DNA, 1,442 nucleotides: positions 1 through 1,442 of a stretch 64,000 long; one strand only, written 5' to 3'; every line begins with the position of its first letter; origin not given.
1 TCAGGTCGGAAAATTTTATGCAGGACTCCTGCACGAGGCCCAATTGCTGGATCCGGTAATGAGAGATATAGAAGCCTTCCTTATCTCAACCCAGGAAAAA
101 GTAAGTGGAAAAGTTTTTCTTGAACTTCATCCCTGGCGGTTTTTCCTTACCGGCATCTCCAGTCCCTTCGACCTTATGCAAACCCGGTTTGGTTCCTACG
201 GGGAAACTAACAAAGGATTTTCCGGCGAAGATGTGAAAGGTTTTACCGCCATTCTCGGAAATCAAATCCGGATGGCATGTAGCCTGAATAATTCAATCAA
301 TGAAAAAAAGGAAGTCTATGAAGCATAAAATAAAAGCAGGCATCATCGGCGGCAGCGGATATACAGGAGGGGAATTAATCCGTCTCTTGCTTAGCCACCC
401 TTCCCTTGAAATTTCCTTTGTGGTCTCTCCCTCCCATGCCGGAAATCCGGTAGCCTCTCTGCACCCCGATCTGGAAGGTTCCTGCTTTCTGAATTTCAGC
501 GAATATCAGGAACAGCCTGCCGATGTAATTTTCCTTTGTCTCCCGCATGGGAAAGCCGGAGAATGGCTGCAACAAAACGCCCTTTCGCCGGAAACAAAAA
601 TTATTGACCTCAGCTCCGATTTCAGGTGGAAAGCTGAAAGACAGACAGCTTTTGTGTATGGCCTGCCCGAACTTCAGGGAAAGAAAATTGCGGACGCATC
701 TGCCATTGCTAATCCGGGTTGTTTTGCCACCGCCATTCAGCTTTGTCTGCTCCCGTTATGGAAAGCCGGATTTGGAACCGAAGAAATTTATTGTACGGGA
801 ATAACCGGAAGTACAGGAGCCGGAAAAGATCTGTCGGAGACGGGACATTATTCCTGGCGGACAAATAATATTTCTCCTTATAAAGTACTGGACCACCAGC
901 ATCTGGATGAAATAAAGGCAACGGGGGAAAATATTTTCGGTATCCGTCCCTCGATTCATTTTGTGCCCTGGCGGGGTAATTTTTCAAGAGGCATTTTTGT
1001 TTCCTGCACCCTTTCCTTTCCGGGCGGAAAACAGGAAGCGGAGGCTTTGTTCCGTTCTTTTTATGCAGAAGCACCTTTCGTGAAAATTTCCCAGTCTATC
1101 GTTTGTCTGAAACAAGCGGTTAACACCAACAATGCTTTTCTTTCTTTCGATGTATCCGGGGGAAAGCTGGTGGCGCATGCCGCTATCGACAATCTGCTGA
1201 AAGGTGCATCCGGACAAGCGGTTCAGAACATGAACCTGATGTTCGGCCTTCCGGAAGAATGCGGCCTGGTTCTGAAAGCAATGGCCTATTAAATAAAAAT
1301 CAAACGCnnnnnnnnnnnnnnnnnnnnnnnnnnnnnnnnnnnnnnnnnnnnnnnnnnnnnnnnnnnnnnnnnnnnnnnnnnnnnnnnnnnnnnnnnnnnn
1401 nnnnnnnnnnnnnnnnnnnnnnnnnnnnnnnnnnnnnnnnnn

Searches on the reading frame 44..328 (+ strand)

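Call 9: search_protein_families(library=pfam, proteins=[window:44-328:+], max_evalue=0.001)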
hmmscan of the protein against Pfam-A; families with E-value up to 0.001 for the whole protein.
window:44-328:+ (94 aa): 1 family
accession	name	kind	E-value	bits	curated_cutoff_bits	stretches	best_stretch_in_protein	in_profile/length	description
PF20979.2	Arginosuc_syn_C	-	2.1e-07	31.2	27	1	3-77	145-218/219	Arginosuccinate synthase C-terminal domain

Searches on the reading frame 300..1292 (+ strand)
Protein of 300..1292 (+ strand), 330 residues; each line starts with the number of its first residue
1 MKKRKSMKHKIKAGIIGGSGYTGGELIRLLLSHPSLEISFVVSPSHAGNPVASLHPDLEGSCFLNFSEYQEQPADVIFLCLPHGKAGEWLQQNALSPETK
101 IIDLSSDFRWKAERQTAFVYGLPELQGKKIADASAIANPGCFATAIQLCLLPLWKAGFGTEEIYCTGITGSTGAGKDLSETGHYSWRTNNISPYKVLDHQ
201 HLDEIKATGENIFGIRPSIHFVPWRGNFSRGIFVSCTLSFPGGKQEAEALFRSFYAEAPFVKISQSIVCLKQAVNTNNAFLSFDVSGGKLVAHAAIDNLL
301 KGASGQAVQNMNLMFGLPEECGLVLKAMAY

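Call 9: search_protein_families(library=pfam, proteins=[window:300-1292:+], max_evalue=0.001)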
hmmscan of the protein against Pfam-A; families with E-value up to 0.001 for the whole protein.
window:300-1292:+ (330 aa): 2 families
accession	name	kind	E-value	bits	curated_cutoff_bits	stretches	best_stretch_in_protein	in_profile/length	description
PF22698.1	Semialdhyde_dhC_1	-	8.8e-39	133.4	27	1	141-298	1-165/165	Semialdehyde dehydrogenase, dimerisation domain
PF01118.30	Semialdhyde_dh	-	2.8e-25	89.5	26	1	12-132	1-120/121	Semialdehyde dehydrogenase, NAD binding domain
